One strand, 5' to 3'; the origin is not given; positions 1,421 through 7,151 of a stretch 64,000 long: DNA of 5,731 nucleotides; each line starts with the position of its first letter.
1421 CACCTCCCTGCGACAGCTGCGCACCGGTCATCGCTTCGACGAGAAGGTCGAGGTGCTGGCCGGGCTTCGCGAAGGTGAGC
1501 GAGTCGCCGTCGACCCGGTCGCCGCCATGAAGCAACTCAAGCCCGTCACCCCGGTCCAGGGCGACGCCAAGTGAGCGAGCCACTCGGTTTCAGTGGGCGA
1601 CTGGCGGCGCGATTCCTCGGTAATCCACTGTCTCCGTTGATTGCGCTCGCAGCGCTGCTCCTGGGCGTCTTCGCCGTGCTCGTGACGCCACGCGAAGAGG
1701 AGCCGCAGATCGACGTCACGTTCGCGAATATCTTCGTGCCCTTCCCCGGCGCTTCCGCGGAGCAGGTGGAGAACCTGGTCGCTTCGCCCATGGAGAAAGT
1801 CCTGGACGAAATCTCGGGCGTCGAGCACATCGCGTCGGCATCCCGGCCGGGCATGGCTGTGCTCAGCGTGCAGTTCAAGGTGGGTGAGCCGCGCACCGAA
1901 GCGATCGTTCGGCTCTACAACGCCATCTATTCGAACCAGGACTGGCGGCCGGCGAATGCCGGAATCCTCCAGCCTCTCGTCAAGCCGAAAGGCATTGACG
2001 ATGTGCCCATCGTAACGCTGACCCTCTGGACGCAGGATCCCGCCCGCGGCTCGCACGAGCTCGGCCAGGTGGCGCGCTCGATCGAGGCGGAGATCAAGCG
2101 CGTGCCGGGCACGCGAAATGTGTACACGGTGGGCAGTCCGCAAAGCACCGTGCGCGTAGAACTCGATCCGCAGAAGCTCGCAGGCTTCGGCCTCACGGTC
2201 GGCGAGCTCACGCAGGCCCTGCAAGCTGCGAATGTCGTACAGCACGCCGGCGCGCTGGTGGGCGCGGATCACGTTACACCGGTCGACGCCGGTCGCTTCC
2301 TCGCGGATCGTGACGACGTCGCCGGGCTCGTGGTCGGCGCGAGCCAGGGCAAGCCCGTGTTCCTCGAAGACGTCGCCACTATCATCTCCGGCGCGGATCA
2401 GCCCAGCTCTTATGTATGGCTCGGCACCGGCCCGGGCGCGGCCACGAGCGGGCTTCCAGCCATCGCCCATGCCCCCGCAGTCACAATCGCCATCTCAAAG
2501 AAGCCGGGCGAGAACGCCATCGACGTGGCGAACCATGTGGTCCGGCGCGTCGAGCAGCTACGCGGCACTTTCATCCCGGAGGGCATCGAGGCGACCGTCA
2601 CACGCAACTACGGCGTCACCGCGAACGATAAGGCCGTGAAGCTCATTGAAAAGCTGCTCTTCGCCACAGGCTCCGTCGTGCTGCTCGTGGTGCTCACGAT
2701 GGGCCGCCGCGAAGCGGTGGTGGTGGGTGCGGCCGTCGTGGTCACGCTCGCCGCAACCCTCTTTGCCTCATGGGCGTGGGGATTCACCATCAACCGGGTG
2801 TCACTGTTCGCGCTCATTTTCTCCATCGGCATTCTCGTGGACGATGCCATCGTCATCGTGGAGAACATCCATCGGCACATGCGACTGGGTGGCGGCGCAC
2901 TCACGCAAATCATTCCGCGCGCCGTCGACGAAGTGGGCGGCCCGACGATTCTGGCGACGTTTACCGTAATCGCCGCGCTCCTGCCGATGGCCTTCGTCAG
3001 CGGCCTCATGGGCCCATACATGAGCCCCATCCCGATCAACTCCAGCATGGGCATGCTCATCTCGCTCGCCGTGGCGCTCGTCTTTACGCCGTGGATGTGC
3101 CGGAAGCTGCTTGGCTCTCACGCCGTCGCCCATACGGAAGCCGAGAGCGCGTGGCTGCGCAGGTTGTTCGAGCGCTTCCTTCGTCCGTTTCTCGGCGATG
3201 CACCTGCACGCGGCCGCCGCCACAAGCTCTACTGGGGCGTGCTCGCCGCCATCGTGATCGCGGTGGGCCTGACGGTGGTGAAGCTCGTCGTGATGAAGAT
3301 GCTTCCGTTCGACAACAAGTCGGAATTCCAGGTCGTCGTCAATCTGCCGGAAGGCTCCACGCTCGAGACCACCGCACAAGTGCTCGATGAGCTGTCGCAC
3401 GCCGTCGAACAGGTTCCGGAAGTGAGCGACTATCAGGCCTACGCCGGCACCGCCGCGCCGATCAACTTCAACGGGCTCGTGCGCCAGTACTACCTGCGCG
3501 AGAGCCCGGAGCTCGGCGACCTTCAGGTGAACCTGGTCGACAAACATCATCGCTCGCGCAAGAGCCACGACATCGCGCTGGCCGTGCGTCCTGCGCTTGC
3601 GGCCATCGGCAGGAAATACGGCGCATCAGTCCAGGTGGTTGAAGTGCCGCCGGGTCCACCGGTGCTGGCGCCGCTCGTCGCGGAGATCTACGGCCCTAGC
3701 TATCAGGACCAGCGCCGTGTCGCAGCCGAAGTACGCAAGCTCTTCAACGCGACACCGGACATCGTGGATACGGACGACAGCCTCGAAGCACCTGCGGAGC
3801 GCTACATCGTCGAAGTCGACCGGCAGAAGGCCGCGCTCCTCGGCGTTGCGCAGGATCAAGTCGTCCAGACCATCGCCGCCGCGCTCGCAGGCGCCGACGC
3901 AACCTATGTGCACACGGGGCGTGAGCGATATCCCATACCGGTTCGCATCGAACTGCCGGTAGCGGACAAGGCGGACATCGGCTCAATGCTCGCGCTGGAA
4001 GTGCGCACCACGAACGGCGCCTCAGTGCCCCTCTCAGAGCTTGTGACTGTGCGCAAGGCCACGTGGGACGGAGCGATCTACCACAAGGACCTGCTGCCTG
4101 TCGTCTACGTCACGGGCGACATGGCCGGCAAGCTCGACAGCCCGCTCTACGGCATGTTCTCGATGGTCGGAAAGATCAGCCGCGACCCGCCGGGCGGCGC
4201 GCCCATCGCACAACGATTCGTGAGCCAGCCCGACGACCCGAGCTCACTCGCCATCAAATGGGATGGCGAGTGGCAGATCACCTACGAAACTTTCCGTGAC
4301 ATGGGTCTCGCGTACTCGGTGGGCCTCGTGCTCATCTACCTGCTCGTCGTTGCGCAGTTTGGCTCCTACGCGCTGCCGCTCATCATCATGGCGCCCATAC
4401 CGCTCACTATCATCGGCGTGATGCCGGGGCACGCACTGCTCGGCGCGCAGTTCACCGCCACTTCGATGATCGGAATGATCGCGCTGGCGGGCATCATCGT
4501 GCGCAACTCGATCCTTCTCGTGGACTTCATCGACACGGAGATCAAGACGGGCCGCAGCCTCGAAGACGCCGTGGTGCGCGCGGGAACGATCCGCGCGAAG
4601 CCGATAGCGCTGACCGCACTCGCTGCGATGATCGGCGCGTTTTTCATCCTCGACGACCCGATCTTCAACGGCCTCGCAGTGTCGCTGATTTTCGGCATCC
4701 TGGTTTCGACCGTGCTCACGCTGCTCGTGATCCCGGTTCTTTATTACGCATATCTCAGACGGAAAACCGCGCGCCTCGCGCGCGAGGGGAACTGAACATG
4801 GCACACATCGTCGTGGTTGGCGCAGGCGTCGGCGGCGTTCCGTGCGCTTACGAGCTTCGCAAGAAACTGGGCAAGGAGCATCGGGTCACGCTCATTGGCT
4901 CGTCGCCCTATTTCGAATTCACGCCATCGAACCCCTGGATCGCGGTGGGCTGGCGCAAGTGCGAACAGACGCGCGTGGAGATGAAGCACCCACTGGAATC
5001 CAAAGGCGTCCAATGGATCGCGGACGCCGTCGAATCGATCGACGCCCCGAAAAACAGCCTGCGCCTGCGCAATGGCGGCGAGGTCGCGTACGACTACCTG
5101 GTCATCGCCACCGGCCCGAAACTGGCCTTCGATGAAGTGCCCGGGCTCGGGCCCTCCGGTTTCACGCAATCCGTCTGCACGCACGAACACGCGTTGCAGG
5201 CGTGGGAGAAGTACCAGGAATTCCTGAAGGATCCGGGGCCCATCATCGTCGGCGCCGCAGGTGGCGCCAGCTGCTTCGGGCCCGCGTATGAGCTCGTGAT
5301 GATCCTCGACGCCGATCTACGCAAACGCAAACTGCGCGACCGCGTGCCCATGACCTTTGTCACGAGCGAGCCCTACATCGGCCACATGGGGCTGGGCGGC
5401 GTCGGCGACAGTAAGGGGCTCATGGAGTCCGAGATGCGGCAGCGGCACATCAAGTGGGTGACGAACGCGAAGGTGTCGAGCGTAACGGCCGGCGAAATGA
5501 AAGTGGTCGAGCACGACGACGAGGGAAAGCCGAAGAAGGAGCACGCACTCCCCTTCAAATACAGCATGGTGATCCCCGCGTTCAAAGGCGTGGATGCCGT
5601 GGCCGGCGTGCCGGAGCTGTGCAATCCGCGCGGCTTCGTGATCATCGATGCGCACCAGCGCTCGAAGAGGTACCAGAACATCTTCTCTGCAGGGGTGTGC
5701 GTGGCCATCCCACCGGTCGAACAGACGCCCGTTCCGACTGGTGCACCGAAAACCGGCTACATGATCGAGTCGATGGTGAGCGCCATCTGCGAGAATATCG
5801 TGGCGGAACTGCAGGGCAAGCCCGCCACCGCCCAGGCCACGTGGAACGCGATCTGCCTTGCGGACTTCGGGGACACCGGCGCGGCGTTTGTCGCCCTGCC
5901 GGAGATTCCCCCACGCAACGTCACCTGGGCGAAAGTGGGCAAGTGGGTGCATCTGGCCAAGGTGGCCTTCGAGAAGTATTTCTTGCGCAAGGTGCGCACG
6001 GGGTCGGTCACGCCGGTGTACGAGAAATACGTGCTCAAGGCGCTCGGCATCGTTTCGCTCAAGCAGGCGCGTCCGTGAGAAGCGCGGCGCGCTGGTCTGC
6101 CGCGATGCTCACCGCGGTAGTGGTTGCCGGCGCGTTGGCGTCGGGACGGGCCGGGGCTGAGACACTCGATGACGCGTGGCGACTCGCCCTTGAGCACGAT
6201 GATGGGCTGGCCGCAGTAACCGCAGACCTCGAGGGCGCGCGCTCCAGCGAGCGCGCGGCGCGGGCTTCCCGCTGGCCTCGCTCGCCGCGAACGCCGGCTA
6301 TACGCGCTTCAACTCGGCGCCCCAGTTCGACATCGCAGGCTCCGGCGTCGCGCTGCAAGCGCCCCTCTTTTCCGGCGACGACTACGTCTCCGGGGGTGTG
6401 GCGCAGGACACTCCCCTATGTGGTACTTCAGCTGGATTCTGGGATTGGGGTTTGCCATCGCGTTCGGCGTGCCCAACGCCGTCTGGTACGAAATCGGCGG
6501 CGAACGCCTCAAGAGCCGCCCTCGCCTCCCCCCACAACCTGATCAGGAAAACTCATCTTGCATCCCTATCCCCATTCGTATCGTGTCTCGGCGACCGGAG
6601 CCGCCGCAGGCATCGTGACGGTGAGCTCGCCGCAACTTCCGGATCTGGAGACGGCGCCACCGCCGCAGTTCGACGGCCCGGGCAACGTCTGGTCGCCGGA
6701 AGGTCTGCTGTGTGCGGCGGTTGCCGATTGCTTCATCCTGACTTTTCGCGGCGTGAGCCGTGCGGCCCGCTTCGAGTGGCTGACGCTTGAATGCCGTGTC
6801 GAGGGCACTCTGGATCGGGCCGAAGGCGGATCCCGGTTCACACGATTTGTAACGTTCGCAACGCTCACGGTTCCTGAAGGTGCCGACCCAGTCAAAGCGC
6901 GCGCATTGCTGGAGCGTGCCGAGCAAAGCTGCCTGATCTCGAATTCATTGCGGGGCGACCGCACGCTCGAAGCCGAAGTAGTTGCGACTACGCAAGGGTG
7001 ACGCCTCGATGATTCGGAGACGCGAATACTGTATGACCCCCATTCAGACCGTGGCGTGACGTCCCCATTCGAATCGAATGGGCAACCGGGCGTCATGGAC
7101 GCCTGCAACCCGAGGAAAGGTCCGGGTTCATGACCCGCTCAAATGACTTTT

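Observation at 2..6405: Sulfide:quinone oxidoreductase translationally embedded inside a tripartite RND efflux operon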

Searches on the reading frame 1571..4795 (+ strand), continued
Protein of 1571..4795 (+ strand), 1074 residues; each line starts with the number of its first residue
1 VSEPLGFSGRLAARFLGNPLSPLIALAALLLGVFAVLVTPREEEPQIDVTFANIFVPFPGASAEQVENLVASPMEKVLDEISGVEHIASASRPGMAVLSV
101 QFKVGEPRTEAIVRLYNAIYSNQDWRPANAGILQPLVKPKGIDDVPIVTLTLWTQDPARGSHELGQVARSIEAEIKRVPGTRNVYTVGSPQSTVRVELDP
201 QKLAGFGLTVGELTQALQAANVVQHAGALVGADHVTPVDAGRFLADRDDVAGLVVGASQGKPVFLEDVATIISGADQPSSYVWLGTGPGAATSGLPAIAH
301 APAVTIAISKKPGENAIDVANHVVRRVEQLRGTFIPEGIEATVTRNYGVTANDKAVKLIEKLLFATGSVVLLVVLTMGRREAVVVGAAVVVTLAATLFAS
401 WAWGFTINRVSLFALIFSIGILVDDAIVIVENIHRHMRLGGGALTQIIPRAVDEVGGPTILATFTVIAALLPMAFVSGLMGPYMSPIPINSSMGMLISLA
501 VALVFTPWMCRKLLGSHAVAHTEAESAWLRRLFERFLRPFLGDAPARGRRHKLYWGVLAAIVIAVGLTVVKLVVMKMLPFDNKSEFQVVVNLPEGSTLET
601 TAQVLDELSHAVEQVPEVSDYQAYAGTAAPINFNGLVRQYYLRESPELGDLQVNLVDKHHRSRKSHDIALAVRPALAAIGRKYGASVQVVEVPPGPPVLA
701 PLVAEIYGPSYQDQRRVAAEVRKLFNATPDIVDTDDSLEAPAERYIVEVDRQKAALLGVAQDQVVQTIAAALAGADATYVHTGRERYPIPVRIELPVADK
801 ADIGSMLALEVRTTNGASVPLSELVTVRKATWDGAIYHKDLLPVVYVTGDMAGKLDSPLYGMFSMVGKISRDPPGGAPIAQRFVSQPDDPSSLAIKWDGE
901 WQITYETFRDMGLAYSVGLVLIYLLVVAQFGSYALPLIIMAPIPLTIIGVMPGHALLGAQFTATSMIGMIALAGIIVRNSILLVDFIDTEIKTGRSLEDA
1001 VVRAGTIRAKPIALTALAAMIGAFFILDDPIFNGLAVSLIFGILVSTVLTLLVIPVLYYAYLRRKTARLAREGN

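Call 61: get_annotated_region(hit=H7, flank=6000)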
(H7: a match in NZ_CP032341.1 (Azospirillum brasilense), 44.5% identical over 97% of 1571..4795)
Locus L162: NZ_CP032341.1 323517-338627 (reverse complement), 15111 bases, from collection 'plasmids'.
description: Azospirillum brasilense strain MTCC4038 plasmid p2, complete sequence
organism: Azospirillum brasilense (NCBI taxid 192)
taxonomy: Bacteria; Pseudomonadota; Alphaproteobacteria; Rhodospirillales; Azospirillaceae; Azospirillum; Azospirillum brasilense
host: -; source: soil sample,Agricultural field; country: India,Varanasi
typing (MOB-suite, as given by PLSDB): non-mobilizable
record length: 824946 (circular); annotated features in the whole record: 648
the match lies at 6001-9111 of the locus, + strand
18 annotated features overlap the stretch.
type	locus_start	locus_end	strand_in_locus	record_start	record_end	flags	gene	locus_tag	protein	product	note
CDS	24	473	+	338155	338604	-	trxC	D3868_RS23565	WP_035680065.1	thioredoxin TrxC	GO:0006662 - glycerol ether metabolic process [Evidence IEA]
CDS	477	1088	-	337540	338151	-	-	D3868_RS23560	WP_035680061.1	response regulator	GO:0000160 - phosphorelay signal transduction system [Evidence IEA]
CDS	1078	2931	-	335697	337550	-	-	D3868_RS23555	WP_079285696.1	sensor histidine kinase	-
CDS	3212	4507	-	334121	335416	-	-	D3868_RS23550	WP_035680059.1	FAD-dependent oxidoreductase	-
CDS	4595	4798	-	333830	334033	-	-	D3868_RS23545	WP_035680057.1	DUF2892 domain-containing protein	-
CDS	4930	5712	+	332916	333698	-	-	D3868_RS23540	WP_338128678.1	efflux RND transporter periplasmic adaptor subunit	GO:0006810 - transport [Evidence IEA]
CDS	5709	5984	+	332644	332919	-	-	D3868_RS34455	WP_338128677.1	hypothetical protein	-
CDS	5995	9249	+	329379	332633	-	-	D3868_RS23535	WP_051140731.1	efflux RND transporter permease subunit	-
CDS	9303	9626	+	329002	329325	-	-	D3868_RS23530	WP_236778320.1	rhodanese-like domain-containing protein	-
CDS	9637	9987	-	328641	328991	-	-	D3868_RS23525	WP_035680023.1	metalloregulator ArsR/SmtB family transcription factor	GO:0006355 - regulation of DNA-templated transcription [Evidence IEA]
CDS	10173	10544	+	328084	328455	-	-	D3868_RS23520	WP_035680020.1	hypothetical protein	-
CDS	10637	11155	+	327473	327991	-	-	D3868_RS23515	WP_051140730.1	sigma-70 family RNA polymerase sigma factor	GO:0006352 - DNA-templated transcription initiation [Evidence IEA]; GO:0006355 - regulation of DNA-templated ...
CDS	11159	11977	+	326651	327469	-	-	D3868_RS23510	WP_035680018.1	hypothetical protein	-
CDS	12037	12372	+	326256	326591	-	-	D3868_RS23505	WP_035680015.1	hypothetical protein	-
CDS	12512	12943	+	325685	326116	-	-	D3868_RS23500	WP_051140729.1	hypothetical protein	-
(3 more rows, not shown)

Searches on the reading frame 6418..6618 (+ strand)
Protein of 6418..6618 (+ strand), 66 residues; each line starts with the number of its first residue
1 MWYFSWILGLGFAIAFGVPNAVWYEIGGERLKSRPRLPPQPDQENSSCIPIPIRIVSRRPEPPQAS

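Call 4: search_protein_families(library=pfam, proteins=[window:6418-6618:+], max_evalue=0.01)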
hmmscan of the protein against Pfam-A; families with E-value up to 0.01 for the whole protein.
window:6418-6618:+ (66 aa): 1 family
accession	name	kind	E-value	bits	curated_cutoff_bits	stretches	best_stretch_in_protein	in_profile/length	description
PF08173.16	YbgT_YccB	-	2.4e-12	47.1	26.2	1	1-26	1-26/27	Membrane bound YbgT-like protein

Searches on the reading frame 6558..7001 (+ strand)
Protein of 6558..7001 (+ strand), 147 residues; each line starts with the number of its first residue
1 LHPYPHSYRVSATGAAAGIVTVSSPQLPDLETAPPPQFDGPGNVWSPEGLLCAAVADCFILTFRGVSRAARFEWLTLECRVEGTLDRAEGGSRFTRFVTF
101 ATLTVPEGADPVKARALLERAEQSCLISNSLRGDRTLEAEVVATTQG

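Call 4: search_protein_families(library=pfam, proteins=[window:6558-7001:+], max_evalue=0.01)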
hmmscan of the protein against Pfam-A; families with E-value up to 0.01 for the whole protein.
window:6558-7001:+ (147 aa): 1 family
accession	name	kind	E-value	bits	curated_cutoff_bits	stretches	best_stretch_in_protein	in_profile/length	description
PF02566.24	OsmC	-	4.2e-14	53.2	27.5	1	41-134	2-94/100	OsmC-like protein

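Call 6: search_protein_families(library=ncbifam, proteins=[window:6558-7001:+], max_evalue=0.001)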
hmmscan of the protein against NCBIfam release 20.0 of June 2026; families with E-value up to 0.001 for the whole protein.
window:6558-7001:+ (147 aa): 5 families
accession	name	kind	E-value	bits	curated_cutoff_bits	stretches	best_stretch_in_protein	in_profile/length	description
TIGR03563.1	perox_SACOL1771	subfamily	1.1e-12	48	166.15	1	33-136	29-135/138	SACOL1771 family peroxiredoxin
TIGR03562.1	osmo_induc_OsmC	subfamily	1.3e-08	35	85.8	1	18-134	17-131/137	OsmC family peroxiredoxin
TIGR03561.1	organ_hyd_perox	subfamily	2e-08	34.6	88.85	1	9-134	5-127/134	Ohr family peroxiredoxin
NF052637.1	HydprxOhrVib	equivalog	2.3e-05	24.6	240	1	9-136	6-130/140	organic hydroperoxide reductase Ohr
NF041052.1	OsmC_like_Se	domain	0.00046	20.1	95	1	39-141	34-140/144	OsmC-related (seleno)protein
